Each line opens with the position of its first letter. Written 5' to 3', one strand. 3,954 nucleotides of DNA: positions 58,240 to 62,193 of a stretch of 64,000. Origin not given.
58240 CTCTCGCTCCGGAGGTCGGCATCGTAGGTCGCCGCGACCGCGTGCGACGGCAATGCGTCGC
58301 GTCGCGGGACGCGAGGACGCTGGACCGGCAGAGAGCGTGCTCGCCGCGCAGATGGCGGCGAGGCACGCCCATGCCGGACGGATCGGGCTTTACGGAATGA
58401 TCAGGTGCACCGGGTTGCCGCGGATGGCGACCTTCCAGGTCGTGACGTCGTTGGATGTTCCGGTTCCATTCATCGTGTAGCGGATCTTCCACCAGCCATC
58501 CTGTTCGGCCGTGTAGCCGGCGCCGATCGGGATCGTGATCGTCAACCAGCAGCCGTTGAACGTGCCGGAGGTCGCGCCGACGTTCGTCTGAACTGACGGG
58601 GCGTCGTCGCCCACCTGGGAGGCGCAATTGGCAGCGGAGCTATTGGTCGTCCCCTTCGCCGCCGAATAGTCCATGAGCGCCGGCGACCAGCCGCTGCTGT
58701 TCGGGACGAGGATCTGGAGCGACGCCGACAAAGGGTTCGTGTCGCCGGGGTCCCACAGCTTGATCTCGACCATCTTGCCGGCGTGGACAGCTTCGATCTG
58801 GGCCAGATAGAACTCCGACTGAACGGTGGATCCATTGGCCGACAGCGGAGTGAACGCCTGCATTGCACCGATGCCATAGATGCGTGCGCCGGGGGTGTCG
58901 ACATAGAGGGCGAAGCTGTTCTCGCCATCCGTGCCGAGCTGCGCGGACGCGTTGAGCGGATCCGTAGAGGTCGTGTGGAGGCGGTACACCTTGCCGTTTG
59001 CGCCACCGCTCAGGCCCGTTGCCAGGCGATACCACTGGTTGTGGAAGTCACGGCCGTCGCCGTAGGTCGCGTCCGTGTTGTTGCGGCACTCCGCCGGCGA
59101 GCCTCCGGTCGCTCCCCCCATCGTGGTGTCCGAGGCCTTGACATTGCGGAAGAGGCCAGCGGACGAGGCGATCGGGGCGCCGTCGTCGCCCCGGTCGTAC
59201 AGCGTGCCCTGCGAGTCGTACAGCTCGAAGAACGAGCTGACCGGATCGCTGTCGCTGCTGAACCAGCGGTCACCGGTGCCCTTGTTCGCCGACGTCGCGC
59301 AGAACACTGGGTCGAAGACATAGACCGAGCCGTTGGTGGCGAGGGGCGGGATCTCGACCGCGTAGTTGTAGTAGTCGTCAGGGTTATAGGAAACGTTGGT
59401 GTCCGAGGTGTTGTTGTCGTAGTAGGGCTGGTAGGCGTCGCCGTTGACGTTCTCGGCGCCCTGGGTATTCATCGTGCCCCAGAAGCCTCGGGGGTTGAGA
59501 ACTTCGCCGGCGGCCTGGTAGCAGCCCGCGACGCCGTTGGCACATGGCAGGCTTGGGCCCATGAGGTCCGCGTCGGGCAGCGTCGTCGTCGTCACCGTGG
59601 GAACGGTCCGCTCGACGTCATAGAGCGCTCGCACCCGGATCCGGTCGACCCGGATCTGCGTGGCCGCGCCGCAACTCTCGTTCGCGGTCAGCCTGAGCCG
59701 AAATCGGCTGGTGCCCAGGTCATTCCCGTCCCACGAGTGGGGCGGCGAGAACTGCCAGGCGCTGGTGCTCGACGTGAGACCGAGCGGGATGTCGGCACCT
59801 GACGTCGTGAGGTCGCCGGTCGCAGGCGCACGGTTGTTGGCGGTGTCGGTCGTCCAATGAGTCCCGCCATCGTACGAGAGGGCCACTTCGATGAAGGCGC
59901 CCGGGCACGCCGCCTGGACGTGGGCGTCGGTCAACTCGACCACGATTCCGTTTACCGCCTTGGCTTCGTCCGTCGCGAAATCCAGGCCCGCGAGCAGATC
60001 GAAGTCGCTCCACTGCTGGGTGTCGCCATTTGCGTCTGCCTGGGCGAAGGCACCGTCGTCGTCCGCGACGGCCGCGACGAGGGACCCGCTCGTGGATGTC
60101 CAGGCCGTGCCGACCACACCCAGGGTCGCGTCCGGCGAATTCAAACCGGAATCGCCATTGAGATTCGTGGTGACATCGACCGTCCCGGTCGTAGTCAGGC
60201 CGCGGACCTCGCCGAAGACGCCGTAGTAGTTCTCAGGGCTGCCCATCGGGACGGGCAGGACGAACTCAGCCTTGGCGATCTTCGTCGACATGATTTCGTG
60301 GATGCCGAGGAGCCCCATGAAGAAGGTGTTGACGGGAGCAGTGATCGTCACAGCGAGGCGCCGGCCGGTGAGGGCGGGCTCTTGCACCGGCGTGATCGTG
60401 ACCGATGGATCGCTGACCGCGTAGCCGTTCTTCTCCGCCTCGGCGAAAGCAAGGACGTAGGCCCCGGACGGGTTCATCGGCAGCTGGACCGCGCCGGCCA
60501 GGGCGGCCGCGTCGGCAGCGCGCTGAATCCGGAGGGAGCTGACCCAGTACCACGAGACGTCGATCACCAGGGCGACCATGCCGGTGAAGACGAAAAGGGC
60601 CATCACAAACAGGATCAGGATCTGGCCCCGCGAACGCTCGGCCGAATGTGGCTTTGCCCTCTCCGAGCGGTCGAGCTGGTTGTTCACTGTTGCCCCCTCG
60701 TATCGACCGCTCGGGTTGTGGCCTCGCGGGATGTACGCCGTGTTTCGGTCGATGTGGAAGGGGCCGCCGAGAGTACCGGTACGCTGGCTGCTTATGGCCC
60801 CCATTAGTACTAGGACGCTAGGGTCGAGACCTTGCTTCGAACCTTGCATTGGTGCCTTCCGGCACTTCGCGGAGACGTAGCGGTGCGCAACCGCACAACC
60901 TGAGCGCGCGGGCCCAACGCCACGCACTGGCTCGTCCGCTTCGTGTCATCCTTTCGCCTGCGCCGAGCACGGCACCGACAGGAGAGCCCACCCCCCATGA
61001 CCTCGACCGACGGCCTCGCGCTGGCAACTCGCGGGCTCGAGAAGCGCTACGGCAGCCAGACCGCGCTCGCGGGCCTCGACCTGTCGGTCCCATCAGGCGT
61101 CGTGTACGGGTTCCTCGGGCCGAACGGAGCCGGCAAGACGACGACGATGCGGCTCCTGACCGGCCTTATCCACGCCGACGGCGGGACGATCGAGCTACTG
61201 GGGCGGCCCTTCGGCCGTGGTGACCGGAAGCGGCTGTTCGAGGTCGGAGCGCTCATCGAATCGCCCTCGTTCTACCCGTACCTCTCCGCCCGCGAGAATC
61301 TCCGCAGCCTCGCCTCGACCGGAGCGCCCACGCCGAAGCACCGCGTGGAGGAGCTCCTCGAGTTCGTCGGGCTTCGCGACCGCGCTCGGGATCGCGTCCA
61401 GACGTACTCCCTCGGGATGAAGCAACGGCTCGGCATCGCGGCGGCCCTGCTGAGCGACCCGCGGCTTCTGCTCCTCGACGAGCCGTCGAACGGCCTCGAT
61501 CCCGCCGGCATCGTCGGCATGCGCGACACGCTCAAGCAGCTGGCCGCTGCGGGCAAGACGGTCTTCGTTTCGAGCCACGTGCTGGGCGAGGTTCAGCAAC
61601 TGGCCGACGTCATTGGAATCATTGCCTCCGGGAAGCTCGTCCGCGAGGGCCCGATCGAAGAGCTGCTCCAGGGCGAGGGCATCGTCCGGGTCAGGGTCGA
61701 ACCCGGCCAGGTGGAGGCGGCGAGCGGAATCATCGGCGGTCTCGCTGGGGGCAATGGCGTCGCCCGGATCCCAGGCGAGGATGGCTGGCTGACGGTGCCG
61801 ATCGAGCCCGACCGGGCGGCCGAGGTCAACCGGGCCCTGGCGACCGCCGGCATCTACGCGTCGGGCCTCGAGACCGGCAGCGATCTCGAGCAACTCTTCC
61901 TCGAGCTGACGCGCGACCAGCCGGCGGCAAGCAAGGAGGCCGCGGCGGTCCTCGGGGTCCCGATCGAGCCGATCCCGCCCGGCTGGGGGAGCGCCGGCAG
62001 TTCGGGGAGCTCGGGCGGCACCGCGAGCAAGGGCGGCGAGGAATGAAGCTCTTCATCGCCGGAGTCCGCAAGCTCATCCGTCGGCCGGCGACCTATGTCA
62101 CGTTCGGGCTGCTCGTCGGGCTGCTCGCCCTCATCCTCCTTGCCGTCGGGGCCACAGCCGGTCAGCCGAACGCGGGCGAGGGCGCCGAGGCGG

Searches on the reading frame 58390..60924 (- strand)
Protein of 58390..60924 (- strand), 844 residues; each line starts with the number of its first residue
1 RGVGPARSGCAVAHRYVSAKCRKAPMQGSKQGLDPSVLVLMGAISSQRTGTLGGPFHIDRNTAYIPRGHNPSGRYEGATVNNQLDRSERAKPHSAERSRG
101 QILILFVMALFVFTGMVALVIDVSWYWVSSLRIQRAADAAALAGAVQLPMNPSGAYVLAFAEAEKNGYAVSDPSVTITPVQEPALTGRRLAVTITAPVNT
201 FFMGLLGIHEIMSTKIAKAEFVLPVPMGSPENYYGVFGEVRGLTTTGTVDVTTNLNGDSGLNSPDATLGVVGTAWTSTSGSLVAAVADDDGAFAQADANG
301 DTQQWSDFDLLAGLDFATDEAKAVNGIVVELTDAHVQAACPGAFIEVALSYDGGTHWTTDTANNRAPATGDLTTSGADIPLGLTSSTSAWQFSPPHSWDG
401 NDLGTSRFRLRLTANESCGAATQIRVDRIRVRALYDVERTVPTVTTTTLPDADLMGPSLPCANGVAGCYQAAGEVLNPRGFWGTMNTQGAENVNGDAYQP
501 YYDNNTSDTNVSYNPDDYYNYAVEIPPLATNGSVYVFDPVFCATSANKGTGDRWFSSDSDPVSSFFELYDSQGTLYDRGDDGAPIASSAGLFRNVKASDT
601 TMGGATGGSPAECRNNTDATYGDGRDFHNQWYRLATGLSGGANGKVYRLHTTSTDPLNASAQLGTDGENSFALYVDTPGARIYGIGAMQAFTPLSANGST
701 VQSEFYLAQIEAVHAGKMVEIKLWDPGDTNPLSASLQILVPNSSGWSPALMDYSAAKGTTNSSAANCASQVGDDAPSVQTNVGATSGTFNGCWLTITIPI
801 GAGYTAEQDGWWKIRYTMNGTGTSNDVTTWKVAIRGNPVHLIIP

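Call 118: search_protein_families(library=padloc, max_evalue=0.001, proteins=[window:58390-60924:-])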
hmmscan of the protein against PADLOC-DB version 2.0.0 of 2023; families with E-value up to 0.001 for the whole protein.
window:58390-60924:- (844 aa): 0 families

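Call 119: search_protein_families(library=pfam, max_evalue=0.001, proteins=[window:58390-60924:-])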
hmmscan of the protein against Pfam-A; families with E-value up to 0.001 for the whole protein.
window:58390-60924:- (844 aa): 1 family
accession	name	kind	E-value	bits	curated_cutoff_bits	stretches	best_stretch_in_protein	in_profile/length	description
PF13400.11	Tad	-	3.5e-09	37.3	22.3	1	100-146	1-46/47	Putative Flp pilus-assembly TadE/G-like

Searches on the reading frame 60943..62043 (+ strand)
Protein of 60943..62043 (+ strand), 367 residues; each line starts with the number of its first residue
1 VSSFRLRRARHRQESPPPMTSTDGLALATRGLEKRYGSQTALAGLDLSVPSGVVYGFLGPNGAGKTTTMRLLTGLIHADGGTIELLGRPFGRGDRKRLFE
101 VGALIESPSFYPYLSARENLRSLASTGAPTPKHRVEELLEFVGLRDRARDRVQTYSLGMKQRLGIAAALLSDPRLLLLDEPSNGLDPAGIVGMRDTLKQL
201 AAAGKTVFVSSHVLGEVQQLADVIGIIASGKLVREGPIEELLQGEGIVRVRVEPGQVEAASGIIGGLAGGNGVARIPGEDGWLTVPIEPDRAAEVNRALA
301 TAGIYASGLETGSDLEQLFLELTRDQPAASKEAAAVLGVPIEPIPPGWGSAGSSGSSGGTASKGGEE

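Call 118: search_protein_families(library=padloc, max_evalue=0.001, proteins=[window:60943-62043:+])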
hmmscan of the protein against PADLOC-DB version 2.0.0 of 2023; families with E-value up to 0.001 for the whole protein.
window:60943-62043:+ (367 aa): 7 families
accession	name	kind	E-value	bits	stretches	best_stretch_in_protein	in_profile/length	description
PDLC04135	mad3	-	7e-25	86.3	2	142-227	251-337/374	mads_3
PDLC02980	AriA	-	6e-13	47.4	1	152-212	235-298/304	-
PDLC04140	mad8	-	7.4e-10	36.8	1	35-217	10-237/314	mads_8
PDLC04214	HEC-02A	-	5.3e-05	20.7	1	168-214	233-279/338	-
PDLC04213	HEC-02A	-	0.00017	19.3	0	165-212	224-271/337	-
PDLC04176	HEC-01A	-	0.0004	17.8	0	162-213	263-317/371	-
PDLC03878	NsnB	-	0.00069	17.5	0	151-212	213-276/345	-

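Call 119: search_protein_families(library=pfam, max_evalue=0.001, proteins=[window:60943-62043:+])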
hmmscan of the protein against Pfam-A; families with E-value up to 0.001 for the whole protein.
window:60943-62043:+ (367 aa): 3 families
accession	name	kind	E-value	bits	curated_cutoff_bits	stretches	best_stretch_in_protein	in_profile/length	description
PF00005.33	ABC_tran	-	1.4e-28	100.6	25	1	43-183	2-137/137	ABC transporter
PF13304.12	AAA_21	-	3.2e-13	50.8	27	1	139-212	222-298/304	AAA domain, putative AbiEii toxin, Type IV TA system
PF13604.12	AAA_30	-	0.00088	19.5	27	0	55-86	21-52/191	AAA domain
